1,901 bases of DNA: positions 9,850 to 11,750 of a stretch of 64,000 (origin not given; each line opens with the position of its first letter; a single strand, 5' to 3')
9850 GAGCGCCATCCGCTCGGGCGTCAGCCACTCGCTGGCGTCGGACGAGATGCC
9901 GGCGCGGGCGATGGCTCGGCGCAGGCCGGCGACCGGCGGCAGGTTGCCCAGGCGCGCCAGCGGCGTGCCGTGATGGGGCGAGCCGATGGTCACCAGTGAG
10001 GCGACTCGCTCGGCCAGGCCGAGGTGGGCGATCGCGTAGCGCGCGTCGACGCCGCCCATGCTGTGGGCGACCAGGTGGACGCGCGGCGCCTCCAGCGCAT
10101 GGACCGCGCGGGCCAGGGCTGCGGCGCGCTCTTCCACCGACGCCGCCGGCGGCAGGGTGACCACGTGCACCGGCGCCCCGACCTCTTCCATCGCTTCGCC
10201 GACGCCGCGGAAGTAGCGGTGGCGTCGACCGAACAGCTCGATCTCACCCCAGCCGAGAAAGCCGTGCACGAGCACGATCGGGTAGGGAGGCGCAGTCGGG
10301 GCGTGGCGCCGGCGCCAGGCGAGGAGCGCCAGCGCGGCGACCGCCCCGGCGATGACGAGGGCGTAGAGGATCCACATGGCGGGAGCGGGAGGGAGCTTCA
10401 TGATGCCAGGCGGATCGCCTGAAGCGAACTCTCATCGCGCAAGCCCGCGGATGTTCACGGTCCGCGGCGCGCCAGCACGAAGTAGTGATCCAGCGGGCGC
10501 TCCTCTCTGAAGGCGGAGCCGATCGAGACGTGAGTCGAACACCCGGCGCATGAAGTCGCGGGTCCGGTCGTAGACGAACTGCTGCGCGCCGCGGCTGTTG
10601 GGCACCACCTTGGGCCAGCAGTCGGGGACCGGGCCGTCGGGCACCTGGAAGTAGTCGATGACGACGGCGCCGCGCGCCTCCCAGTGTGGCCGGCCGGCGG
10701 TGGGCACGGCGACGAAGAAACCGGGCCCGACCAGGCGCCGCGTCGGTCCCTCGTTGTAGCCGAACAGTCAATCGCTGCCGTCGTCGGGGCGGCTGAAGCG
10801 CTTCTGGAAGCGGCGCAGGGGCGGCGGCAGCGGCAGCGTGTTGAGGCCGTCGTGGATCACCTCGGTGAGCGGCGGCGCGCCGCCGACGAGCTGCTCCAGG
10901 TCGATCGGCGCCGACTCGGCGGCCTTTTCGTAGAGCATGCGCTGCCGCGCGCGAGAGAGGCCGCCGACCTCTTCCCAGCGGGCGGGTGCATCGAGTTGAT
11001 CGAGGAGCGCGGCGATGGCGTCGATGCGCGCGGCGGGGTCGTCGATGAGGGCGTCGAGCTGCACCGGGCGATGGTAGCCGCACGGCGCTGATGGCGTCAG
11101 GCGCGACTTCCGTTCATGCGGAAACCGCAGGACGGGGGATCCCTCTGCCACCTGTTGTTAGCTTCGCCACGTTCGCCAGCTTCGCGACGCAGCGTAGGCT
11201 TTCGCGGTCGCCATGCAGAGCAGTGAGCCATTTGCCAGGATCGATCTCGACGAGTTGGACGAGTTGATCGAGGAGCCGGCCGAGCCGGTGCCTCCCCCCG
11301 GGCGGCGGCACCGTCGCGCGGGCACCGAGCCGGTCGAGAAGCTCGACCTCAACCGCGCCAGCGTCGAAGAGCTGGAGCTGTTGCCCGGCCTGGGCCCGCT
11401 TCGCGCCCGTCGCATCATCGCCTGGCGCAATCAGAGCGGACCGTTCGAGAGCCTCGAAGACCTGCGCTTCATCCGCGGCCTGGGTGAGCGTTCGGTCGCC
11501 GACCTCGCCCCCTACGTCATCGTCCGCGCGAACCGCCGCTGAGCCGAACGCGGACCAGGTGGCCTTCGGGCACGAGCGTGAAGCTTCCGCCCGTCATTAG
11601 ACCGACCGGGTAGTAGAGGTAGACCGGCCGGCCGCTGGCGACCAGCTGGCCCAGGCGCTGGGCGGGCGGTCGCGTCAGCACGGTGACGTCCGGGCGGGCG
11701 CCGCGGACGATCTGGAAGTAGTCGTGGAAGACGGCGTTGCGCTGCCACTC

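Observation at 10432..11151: Gene interrupted by a single in-frame TGA directly upstream of the lipase-decarboxylase pair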

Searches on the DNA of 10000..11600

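Call 36: search_rna_families(source=window, start=10000, end=11600, threshold=evalue, max_evalue=10)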
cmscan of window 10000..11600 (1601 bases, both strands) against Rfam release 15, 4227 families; matches with E-value up to 10: 0.
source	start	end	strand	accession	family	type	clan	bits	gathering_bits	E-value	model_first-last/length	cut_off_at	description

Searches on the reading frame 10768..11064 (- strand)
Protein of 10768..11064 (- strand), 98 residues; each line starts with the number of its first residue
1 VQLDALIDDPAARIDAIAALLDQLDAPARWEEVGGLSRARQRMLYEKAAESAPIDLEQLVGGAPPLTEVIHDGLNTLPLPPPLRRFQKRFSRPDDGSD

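Call 70: find_encoding_contigs(protein=window:10768-11064:-, flank=2000, max_places=3)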
Protein window:10768-11064:- (98 aa): no gene with exactly this product is on record in the collection.
